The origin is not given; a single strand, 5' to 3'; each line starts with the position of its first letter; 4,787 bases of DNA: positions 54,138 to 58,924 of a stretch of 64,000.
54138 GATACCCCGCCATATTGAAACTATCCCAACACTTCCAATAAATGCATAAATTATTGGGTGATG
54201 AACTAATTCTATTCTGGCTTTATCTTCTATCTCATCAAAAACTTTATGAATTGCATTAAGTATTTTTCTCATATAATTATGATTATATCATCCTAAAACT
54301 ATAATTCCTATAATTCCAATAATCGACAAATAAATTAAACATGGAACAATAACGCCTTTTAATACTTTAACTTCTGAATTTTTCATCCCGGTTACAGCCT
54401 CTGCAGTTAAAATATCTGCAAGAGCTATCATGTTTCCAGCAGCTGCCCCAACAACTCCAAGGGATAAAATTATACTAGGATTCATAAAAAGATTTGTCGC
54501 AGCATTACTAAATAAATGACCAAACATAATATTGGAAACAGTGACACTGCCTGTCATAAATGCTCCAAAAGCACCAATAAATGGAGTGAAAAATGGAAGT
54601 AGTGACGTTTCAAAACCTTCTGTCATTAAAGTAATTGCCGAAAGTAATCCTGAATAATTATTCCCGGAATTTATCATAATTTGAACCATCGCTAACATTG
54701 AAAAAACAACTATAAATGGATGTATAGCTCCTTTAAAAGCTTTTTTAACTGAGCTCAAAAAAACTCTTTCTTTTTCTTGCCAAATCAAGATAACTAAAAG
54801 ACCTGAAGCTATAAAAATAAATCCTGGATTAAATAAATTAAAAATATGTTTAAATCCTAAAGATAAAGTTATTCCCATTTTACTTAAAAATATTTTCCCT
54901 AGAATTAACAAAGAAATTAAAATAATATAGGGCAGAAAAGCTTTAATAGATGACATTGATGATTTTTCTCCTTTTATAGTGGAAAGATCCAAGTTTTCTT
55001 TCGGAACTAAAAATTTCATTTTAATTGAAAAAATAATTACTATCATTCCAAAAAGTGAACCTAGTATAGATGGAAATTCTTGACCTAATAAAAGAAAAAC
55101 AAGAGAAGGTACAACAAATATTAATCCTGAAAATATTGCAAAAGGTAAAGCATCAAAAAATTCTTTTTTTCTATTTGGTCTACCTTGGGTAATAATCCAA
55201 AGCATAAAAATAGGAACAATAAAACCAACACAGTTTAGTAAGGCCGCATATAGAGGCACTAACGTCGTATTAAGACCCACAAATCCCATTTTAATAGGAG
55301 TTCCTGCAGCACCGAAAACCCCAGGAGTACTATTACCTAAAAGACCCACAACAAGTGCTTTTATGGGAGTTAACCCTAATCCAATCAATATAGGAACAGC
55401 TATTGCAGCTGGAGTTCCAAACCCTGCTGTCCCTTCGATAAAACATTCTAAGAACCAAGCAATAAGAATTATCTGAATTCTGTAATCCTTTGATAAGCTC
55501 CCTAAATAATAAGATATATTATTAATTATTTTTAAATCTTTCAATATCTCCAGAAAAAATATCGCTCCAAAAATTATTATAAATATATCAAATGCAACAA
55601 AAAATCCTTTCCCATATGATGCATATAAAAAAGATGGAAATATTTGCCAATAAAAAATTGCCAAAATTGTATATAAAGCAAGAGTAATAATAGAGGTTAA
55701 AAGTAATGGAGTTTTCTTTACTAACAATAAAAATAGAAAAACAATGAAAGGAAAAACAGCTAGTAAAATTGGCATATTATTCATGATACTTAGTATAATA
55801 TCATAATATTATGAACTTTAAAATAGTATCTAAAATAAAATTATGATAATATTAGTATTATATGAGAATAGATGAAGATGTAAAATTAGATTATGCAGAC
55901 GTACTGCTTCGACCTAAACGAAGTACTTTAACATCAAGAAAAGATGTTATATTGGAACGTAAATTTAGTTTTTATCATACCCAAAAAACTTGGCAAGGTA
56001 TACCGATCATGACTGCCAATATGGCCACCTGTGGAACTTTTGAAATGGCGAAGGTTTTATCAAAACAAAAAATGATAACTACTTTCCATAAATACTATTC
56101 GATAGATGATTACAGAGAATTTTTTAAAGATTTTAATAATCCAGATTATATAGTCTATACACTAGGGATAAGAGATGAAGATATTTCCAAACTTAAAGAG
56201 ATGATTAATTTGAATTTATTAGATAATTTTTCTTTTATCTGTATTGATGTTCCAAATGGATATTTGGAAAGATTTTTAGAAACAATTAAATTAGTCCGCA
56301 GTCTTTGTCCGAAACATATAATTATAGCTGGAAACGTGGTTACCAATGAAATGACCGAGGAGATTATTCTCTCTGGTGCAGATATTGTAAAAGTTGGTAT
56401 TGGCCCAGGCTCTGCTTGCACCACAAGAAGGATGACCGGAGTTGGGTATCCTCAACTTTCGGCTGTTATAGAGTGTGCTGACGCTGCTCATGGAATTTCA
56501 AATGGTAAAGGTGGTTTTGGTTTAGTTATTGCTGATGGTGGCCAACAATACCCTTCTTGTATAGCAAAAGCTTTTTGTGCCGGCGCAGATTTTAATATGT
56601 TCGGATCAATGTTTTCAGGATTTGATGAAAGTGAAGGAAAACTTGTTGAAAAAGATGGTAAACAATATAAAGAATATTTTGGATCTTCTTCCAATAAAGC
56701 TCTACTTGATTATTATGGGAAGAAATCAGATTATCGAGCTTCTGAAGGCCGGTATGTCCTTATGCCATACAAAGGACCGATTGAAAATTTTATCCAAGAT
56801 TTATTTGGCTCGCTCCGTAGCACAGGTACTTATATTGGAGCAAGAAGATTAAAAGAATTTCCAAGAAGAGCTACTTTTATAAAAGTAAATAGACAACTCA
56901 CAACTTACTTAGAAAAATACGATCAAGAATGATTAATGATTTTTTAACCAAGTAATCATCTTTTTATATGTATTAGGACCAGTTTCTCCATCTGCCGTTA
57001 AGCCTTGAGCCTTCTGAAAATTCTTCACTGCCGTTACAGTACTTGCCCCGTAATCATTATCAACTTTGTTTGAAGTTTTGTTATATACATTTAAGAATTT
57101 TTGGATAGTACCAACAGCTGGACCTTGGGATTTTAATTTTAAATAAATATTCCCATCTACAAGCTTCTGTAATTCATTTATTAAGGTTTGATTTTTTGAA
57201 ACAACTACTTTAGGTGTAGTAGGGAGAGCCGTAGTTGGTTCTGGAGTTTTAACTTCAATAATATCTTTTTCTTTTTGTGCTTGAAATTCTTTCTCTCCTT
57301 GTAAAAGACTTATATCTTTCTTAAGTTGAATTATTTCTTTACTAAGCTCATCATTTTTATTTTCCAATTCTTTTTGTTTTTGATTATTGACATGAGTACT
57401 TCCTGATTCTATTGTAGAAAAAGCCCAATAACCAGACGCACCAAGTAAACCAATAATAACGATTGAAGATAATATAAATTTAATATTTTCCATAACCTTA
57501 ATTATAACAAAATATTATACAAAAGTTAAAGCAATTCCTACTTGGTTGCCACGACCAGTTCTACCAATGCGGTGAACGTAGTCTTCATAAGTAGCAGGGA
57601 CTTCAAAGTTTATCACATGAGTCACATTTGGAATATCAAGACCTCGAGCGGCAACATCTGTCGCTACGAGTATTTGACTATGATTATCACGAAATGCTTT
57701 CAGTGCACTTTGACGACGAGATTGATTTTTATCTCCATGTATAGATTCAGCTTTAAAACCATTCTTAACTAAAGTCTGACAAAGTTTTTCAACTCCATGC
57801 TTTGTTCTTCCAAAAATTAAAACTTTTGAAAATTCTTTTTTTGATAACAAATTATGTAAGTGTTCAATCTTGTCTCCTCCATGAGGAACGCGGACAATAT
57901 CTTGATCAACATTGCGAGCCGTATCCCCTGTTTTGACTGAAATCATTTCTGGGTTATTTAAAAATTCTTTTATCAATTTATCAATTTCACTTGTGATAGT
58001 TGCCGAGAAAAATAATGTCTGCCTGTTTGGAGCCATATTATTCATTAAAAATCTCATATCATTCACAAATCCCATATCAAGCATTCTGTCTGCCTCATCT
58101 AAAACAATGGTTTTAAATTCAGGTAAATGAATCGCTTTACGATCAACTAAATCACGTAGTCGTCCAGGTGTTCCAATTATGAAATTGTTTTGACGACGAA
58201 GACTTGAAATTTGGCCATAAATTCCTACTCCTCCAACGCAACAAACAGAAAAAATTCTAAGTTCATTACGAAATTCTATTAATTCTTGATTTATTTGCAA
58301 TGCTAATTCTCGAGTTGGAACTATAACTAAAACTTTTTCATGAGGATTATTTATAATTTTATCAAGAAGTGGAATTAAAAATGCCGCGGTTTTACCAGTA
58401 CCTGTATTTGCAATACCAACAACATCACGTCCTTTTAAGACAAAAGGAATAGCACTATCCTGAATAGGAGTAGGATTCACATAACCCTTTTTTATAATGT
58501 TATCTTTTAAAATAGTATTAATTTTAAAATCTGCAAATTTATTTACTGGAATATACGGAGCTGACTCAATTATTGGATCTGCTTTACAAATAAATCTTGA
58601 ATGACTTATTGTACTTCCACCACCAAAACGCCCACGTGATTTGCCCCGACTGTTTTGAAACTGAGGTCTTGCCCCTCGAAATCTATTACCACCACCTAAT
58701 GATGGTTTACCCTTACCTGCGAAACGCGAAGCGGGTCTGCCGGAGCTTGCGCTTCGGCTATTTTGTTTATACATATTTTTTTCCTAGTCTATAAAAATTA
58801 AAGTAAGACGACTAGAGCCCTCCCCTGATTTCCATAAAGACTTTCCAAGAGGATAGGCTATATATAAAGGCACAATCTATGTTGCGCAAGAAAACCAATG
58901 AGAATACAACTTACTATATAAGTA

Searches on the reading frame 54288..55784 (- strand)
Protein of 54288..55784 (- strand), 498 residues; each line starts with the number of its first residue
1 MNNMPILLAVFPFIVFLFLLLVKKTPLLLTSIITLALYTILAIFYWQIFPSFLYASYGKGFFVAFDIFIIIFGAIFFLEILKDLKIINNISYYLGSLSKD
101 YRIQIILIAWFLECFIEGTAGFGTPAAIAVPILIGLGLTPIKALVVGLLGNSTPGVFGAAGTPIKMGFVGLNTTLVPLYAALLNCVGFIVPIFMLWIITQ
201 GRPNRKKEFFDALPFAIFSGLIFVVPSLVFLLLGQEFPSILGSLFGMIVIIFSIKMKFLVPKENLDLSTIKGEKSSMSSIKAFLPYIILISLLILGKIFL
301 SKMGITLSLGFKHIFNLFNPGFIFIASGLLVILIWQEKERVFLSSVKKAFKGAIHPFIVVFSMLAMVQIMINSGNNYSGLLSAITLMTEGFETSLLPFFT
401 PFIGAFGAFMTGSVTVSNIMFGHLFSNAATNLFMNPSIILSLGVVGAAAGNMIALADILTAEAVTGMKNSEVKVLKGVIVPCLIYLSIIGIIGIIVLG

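Call 8: search_protein_families(library=pfam, proteins=[window:54288-55784:-], max_evalue=0.00001)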
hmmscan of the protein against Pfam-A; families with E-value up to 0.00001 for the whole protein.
window:54288-55784:- (498 aa): 1 family
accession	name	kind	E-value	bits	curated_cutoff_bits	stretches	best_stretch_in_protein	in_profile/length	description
PF02652.20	Lactate_perm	-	1.4e-76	258.8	27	2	6-299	3-299/522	L-lactate permease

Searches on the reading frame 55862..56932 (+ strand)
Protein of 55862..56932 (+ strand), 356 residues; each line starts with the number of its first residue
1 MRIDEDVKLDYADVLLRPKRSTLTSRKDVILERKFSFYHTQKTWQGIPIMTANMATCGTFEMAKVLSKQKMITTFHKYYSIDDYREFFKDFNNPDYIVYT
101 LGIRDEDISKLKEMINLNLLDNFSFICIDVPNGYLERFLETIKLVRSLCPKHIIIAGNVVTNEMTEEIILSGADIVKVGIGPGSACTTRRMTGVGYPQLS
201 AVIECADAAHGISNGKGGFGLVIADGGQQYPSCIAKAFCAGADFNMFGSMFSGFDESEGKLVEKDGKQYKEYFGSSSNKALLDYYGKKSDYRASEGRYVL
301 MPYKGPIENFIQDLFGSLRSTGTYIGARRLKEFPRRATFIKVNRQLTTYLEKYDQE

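Call 8: search_protein_families(library=pfam, proteins=[window:55862-56932:+], max_evalue=0.00001)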
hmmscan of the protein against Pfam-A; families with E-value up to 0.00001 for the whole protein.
window:55862-56932:+ (356 aa): 1 family
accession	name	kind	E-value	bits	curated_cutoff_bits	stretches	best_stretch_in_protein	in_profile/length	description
PF00478.31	IMPDH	-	1e-66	225.8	25.6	1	9-343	2-335/345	IMP dehydrogenase / GMP reductase domain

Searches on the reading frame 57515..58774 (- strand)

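Call 8: search_protein_families(library=pfam, proteins=[window:57515-58774:-], max_evalue=0.00001)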
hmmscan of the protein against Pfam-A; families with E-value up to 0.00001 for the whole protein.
window:57515-58774:- (419 aa): 3 families
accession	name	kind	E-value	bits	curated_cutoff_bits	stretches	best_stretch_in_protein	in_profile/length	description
PF00270.35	DEAD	-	8.6e-46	156.1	26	1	102-266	1-166/167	DEAD/DEAH box helicase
PF00271.37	Helicase_C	-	4.7e-36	123.8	23.5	1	301-409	1-109/110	Helicase conserved C-terminal domain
PF04851.21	ResIII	-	9.6e-09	35.8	22.5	1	121-260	29-162/164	Type III restriction enzyme, res subunit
